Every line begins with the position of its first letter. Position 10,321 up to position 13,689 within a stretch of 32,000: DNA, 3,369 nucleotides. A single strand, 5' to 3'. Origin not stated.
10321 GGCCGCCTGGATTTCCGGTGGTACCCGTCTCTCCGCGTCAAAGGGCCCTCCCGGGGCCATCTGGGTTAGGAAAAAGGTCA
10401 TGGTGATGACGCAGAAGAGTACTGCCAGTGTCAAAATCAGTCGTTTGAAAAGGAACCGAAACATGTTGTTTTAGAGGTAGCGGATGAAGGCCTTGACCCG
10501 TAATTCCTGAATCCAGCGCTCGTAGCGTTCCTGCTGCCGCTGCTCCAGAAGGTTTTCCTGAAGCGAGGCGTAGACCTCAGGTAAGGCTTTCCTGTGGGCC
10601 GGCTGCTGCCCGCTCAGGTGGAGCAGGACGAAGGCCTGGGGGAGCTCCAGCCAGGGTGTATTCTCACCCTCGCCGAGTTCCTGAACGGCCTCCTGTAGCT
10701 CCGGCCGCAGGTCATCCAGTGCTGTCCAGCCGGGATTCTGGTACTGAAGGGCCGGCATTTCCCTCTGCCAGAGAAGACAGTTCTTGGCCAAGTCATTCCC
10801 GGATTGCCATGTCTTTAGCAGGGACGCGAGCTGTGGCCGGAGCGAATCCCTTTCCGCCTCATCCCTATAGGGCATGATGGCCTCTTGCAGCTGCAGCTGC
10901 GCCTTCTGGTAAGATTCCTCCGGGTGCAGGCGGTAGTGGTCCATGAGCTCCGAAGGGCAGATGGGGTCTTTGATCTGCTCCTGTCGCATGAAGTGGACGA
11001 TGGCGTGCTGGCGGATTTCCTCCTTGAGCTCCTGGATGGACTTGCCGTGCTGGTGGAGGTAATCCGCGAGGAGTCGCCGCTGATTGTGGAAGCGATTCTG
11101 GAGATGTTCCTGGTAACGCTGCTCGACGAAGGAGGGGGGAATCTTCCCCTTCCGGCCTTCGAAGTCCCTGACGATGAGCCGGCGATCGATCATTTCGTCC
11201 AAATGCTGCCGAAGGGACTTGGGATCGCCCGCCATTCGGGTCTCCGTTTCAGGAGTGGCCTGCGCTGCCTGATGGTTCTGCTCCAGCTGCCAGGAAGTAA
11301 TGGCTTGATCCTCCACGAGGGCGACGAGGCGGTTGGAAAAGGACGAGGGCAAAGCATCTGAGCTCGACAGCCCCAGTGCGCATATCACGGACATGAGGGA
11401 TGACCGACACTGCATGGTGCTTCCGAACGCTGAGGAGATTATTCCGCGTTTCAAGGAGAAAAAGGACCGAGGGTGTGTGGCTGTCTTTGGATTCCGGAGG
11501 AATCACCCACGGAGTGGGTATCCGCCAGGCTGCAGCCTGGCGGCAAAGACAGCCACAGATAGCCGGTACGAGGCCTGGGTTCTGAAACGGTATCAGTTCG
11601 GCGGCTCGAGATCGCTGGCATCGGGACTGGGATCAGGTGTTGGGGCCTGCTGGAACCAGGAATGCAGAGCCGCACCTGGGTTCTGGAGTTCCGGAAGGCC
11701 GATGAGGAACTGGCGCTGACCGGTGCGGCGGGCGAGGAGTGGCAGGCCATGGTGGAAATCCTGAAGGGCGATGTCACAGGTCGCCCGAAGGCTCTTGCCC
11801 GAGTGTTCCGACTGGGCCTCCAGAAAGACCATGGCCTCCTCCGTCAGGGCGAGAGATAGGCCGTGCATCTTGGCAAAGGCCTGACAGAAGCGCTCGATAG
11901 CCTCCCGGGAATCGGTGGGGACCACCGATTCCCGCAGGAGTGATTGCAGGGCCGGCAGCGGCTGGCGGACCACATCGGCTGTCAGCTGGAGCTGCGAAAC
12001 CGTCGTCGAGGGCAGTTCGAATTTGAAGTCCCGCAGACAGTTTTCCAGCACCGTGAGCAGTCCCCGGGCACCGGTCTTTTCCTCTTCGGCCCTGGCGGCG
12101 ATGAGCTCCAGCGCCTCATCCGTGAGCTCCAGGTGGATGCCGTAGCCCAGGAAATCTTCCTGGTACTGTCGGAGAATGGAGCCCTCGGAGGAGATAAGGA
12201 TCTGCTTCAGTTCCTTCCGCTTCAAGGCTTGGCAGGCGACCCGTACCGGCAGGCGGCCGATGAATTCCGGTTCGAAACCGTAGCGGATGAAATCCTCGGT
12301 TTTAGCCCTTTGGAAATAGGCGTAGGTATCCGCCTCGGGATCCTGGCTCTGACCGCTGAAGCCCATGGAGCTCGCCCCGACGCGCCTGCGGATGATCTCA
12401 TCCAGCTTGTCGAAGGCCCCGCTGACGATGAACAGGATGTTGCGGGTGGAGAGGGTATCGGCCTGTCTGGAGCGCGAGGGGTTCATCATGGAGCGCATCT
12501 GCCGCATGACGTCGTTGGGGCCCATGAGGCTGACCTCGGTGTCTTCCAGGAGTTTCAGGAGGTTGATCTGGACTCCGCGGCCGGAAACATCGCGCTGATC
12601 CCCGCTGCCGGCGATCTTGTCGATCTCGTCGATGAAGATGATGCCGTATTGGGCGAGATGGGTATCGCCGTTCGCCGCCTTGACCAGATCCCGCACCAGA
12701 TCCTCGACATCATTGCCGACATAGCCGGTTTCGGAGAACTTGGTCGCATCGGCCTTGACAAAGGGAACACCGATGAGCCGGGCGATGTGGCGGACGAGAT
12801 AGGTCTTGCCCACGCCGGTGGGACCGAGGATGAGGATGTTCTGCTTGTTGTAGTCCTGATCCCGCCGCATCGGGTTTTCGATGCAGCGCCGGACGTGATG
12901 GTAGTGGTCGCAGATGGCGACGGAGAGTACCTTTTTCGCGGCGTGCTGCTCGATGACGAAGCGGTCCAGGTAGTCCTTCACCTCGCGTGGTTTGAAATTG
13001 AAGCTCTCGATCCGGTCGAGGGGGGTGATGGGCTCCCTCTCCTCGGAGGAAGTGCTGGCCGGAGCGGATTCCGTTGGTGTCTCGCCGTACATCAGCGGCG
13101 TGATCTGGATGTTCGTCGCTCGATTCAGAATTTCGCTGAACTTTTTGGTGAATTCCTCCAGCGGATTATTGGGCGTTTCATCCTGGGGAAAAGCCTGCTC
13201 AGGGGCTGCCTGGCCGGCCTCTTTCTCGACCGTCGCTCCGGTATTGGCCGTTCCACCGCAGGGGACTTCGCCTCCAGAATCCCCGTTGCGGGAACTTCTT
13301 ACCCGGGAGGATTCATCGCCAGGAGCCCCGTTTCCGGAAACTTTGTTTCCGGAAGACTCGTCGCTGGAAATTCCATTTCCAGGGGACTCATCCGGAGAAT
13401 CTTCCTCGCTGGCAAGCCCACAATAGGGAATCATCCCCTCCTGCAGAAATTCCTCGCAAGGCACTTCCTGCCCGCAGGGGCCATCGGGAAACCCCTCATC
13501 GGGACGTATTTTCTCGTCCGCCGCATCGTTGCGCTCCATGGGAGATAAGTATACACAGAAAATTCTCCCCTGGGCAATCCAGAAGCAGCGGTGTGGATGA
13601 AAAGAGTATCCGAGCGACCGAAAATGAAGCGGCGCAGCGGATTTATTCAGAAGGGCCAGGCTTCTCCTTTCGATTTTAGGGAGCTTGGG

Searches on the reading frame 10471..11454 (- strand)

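Call 30: search_protein_families(library=pfam, proteins=[window:10471-11454:-])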
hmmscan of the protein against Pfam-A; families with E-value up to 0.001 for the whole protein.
window:10471-11454:- (327 aa): 2 families
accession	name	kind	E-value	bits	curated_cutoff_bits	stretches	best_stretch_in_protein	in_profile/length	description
PF13145.12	Rotamase_2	-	1.8e-06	29.2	27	1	168-294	4-119/121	PPIC-type PPIASE domain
PF13624.11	SurA_N_3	-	5.5e-05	23.5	27.2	1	35-153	33-158/162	SurA-like N-terminal domain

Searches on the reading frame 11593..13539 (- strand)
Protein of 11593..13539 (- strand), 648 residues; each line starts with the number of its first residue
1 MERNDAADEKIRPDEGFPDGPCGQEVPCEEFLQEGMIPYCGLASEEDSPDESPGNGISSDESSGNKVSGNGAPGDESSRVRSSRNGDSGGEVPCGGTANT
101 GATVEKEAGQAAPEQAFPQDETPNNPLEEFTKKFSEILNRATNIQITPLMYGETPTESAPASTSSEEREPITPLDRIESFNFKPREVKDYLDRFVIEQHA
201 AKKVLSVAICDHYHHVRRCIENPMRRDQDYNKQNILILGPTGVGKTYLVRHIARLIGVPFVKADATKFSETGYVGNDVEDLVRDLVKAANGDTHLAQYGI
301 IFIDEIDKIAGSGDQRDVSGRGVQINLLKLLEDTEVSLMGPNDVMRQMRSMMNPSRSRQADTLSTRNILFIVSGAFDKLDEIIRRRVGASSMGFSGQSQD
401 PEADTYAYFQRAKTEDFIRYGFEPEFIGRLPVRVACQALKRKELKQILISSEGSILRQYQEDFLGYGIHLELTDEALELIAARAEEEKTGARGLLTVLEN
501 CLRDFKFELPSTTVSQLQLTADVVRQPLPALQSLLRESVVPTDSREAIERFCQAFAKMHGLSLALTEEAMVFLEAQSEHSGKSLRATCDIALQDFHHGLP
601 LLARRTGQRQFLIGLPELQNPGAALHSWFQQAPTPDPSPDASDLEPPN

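Call 30: search_protein_families(library=pfam, proteins=[window:11593-13539:-])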
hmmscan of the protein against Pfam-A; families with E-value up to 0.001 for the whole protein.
window:11593-13539:- (648 aa): 10 families
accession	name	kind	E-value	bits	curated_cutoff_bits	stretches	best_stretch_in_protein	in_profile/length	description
PF07724.20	AAA_2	-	5.5e-28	98.5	27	1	232-432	3-165/166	AAA domain (Cdc48 subfamily)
PF00004.35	AAA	-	8.6e-18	65.5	21.2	1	235-387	1-123/131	ATPase family associated with various cellular activities (AAA)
PF10431.15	ClpB_D2-small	-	2.5e-07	31.1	21.9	1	439-504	1-62/81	C-terminal, D2-small domain, of ClpB protein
PF13191.12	AAA_16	-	3.6e-07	31.3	32.6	1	222-307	14-103/167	AAA ATPase domain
PF07728.20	AAA_5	-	2.6e-05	24.7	22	1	234-310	1-79/139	AAA domain (dynein-related subfamily)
PF00158.32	Sigma54_activat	-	3.1e-05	24.2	20.2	1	231-344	21-130/168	Sigma-54 interaction domain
PF00493.29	MCM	-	3.4e-05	23.5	23.3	1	231-310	56-134/224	MCM P-loop domain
PF13479.12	AAA_24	-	5.4e-05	23.6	27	1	232-309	2-76/195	AAA domain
PF13401.12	AAA_22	-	5.9e-05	23.8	27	0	230-274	3-50/130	AAA domain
PF13173.12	AAA_14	-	8e-05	23.1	27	1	232-311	2-76/129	AAA domain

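Call 49: find_homologous_proteins(query=window:11593-13539:-, max_evalue=1e-60)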
Query window:11593-13539:- (648 aa): 7999 proteins with E <= 1e-60 among 8000 candidates; the best 120 are listed.
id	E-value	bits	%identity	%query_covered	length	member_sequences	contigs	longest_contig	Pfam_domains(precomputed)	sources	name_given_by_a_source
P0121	0.0e+0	1467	100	100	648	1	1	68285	PF07724.21,PF00004.36,PF10431.16,PF13191.13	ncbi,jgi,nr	ncbi:MAG: AAA family ATPase [Puniceicoccales bacterium]|jgi:endopeptidase Clp ATP-binding regulatory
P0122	0.0e+0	1123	81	98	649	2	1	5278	PF00158.33,PF07724.21,PF00004.36,PF13401.13,PF10431.16,PF13191.13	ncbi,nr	ncbi:MAG: AAA family ATPase, partial [Puniceicoccales bacterium]|nr:AAA family ATPase [Puniceicoccal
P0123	1.9e-270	917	78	80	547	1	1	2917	PF13173.13,PF07724.21,PF00493.30,PF00004.36,PF13401.13,PF10431.16,PF13191.13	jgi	jgi:endopeptidase Clp ATP-binding regulatory subunit ClpX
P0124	3.8e-267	906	76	81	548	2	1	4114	PF13173.13,PF07724.21,PF00004.36,PF10431.16,PF13191.13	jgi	jgi:endopeptidase Clp ATP-binding regulatory subunit ClpX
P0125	4.0e-267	906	77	79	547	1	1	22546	PF13173.13,PF07724.21,PF00493.30,PF00004.36,PF10431.16,PF13191.13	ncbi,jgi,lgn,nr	ncbi:MAG: AAA family ATPase [Puniceicoccales bacterium]|jgi:endopeptidase Clp ATP-binding regulatory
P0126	1.2e-262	891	74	81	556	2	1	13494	PF07724.21,PF00493.30,PF00004.36,PF10431.16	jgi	jgi:endopeptidase Clp ATP-binding regulatory subunit ClpX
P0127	3.1e-262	890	70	90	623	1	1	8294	PF07724.21,PF00493.30,PF00004.36,PF10431.16,PF13191.13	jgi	-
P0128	2.4e-245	834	77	75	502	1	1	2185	PF13173.13,PF07724.21,PF00004.36,PF10431.16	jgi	jgi:endopeptidase Clp ATP-binding regulatory subunit ClpX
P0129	1.0e-225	769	79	66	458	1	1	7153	PF00158.33,PF07724.21,PF00004.36,PF10431.16,PF13191.13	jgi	jgi:endopeptidase Clp ATP-binding regulatory subunit ClpX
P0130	1.6e-203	696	79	60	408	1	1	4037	PF13173.13,PF00158.33,PF07724.21,PF00493.30,PF00004.36,PF10431.16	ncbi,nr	ncbi:MAG: AAA family ATPase, partial [Puniceicoccales bacterium]|nr:AAA family ATPase [Puniceicoccal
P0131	5.0e-173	595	57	78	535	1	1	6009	PF07724.21,PF00493.30,PF00004.36,PF07728.21,PF10431.16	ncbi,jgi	ncbi:MAG: AAA family ATPase [Opitutales bacterium]|jgi:endopeptidase Clp ATP-binding regulatory subu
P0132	2.2e-172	593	53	79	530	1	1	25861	PF07724.21,PF00493.30,PF00004.36,PF13401.13,PF10431.16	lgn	-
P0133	8.2e-171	588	53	79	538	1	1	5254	PF07724.21,PF00493.30,PF00004.36,PF10431.16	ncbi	ncbi:MAG: AAA family ATPase [Verrucomicrobiota bacterium]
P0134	8.7e-171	588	53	79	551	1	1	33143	PF07724.21,PF00004.36,PF13401.13,PF07728.21,PF10431.16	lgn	-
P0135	5.6e-170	585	53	80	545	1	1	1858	PF07724.21,PF00493.30,PF00004.36,PF10431.16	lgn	-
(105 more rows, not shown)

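Call 50: find_encoding_contigs(protein=P0122, flank=10000)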
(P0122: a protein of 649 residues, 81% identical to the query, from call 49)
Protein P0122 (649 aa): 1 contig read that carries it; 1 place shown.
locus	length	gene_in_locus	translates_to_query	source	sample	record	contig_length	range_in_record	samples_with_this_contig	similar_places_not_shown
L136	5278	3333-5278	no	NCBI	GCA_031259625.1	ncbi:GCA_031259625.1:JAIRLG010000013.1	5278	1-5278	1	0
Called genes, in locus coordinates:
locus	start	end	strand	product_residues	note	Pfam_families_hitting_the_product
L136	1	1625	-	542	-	?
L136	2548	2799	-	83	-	PF01649:Ribosomal_S20p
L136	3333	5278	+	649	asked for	PF00158:Sigma54_activat (faint), PF13191:AAA_16 (faint), PF13401:AAA_22 (faint), PF00004:AAA, PF07724:AAA_2, PF10431:ClpB_D2-small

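Call 51: find_encoding_contigs(protein=P0127, flank=10000)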
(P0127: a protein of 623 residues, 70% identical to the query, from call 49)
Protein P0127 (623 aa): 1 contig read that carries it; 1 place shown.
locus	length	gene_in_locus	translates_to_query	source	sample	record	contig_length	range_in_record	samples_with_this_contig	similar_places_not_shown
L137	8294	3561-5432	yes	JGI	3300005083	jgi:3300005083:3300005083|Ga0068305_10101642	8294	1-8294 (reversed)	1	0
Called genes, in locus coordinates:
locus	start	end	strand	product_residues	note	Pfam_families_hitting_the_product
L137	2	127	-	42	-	?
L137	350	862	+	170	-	PF06114:Peptidase_M78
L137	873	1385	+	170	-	-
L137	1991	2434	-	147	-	PF01668:SmpB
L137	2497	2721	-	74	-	PF01192:RNA_pol_Rpb6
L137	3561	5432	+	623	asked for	PF00493:MCM (weak), PF13191:AAA_16 (faint), PF00004:AAA, PF07724:AAA_2, PF10431:ClpB_D2-small (weak)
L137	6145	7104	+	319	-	PF13145:Rotamase_2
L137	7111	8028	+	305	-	PF19300:BPD_transp_1_N (weak), PF00528:BPD_transp_1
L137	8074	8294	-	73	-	?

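Call 52: find_encoding_contigs(protein=P0129, flank=10000)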
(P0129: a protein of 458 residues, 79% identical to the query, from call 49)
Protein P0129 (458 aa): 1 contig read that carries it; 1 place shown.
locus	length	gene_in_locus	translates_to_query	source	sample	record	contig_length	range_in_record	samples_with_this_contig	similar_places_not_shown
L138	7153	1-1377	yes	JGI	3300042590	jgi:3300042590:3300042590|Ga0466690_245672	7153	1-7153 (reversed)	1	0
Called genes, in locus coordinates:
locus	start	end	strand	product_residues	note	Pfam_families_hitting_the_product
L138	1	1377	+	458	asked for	PF00158:Sigma54_activat (faint), PF13191:AAA_16 (faint), PF07724:AAA_2, PF00004:AAA, PF10431:ClpB_D2-small (weak)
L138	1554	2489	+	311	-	PF13145:Rotamase_2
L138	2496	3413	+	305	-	PF00528:BPD_transp_1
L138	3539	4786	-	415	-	-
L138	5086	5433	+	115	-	PF02699:YajC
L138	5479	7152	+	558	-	?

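Call 88: find_encoding_contigs(protein=P0125, flank=10000)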
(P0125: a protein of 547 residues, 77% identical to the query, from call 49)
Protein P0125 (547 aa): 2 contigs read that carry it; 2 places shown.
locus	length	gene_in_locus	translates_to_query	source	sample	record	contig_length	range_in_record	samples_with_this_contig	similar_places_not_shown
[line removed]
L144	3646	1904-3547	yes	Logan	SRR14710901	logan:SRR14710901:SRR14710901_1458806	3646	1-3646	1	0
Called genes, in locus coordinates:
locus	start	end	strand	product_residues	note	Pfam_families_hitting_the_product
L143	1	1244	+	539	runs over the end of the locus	-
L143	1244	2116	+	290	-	-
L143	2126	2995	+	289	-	-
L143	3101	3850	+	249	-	PF02511:Thy1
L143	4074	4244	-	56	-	-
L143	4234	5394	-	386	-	PF00667:FAD_binding_1, PF00175:NAD_binding_1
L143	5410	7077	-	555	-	-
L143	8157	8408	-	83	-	PF01649:Ribosomal_S20p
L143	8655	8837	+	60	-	-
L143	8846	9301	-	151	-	PF01668:SmpB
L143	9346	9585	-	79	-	PF01192:RNA_pol_Rpb6 (weak)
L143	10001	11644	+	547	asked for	PF13173:AAA_14 (faint), PF00493:MCM (faint), PF13191:AAA_16 (faint), PF07724:AAA_2, PF00004:AAA, PF10431:ClpB_D2-small (weak)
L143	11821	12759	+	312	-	PF13145:Rotamase_2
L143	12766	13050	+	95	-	?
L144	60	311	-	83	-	PF01649:Ribosomal_S20p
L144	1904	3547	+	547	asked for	PF13173:AAA_14 (faint), PF00493:MCM (faint), PF13191:AAA_16 (faint), PF07724:AAA_2, PF00004:AAA, PF10431:ClpB_D2-small (weak)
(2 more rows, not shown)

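Call 89: find_encoding_contigs(protein=P0126, flank=10000)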
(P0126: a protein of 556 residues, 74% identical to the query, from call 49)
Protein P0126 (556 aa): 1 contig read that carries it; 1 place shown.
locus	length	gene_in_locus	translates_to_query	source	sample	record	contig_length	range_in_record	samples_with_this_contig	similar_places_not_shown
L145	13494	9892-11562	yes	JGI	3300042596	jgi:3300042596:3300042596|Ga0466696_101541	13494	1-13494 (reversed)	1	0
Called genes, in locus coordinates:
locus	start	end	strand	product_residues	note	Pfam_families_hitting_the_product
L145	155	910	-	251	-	PF20772:TACO1_YebC_N, PF01709:Transcrip_reg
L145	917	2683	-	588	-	PF14849:YidC_periplas, PF02096:60KD_IMP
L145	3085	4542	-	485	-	PF08323:Glyco_transf_5, PF00534:Glycos_transf_1, PF13692:Glyco_trans_1_4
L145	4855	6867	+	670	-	PF19310:TOP_N, PF01432:Peptidase_M3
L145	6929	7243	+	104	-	PF00829:Ribosomal_L21p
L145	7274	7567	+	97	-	PF01016:Ribosomal_L27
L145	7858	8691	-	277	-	PF00793:DAHP_synth_1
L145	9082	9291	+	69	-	-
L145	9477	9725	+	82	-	PF01197:Ribosomal_L31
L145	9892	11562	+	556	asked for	PF00493:MCM (weak), PF07724:AAA_2, PF00004:AAA, PF10431:ClpB_D2-small (weak)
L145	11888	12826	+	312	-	PF09312:SurA_N (weak), PF13145:Rotamase_2 (weak)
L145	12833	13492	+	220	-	PF19300:BPD_transp_1_N (weak), PF00528:BPD_transp_1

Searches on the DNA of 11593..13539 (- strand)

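Call 96: build_rna_model(alignment_id=A3, structure=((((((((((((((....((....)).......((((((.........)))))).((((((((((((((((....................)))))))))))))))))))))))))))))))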
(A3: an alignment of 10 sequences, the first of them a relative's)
Model R1 built from alignment A3 (10 sequences, 121 columns); structure: as given.
model positions 106; base pairs 37; branch points 2; effective number of sequences 1.78; information 0.59 bits per position. Calibrated on 0.2 Mb of random sequence (short: E-values are rough).
structure used (alignment columns):
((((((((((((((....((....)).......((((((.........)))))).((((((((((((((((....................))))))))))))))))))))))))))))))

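Call 97: search_with_rna_model(model_id=R1, sources=[window, L001, L002, L134, L135, L136, L137, L138, L139, L140, L142, L143, L145, L003, L004, L005, L006, L007, L008, L009, L010, L011, L012, L013], max_evalue=1)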
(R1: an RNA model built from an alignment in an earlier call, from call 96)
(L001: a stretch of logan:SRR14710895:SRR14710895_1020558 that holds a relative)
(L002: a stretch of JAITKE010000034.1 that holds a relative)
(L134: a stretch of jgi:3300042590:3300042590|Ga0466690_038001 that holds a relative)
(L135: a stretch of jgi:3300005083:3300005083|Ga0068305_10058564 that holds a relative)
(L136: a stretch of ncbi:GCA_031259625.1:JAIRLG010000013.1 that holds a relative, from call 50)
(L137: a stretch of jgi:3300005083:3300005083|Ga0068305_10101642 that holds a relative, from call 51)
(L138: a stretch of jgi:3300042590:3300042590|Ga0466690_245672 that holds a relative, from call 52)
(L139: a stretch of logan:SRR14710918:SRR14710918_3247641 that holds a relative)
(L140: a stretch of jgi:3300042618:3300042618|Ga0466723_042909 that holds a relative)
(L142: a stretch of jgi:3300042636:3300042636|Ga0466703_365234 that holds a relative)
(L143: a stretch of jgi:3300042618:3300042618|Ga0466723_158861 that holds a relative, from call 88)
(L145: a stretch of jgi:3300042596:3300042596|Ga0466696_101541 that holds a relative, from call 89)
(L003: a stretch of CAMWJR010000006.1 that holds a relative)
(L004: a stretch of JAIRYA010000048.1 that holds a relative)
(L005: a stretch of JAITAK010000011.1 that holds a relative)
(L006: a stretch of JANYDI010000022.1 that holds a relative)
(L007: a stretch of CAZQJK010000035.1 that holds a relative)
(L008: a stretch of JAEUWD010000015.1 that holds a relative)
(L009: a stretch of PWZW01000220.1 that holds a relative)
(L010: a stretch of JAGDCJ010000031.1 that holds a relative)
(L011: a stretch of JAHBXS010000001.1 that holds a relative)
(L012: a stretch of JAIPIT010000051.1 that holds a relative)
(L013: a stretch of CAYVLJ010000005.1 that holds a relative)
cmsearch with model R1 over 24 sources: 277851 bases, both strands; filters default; matches with E-value up to 1: 34.
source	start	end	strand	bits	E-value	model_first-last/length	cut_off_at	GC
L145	2793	2898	-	110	6e-23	1-106/106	no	0.57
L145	9023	9128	+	106.3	4.4e-22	1-106/106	no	0.55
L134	1434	1540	-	100.5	1e-20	1-106/106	no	0.74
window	18876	18980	-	92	1e-18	1-106/106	no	0.72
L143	3984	4093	+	89.1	4.9e-18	1-106/106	no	0.54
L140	11457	11564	+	80.9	3.9e-16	1-106/106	no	0.63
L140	3104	3203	-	77.5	2.5e-15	1-106/106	no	0.5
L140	7244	7349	+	73.2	2.5e-14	1-106/106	no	0.49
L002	3857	3957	+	72.9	2.9e-14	1-106/106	no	0.69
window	2968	3068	-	72.8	3.2e-14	1-106/106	no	0.75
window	13717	13814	+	66.3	1.1e-12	1-106/106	no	0.7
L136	1925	2022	-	64.4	2.9e-12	1-106/106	no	0.69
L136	3024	3129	-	57.6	1.2e-10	1-106/106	no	0.76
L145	1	75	+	50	6.9e-09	25-106/106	5'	0.63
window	18876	18980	+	45.4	8.3e-08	1-106/106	no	0.72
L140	11457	11564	-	44.4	1.4e-07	1-106/106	no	0.63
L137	5897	6003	-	44.3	1.5e-07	1-106/106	no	0.78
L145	2793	2898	+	41.2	7.8e-07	1-106/106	no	0.57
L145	9023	9128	-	38.3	3.7e-06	1-106/106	no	0.55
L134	1434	1540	+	37.8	4.9e-06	1-106/106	no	0.74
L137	5598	5711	+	37.3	6.6e-06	1-106/106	no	0.87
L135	3864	3967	+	34.7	2.6e-05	1-106/106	no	0.74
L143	3984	4093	-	32.8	7.5e-05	1-106/106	no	0.54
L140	3104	3203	+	30.2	0.00029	1-106/106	no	0.5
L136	3025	3128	+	30.2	0.0003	1-106/106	no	0.77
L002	1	60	+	28.3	0.00082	42-106/106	5'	0.63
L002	3859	3955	-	25.5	0.0037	1-106/106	no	0.68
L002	1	60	-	20.8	0.048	1-98/106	3'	0.63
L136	1924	2023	+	19.3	0.11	1-106/106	no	0.69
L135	3863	3944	-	15.5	0.81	1-106/106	no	0.77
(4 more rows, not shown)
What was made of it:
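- It finds nothing at E<=1 in about 165 kb of other relatives, L003-L013 (call 97).
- Tried and rejected: The type-C covariance model recovers type B at 58-73 bits (call 97), so they are one family.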
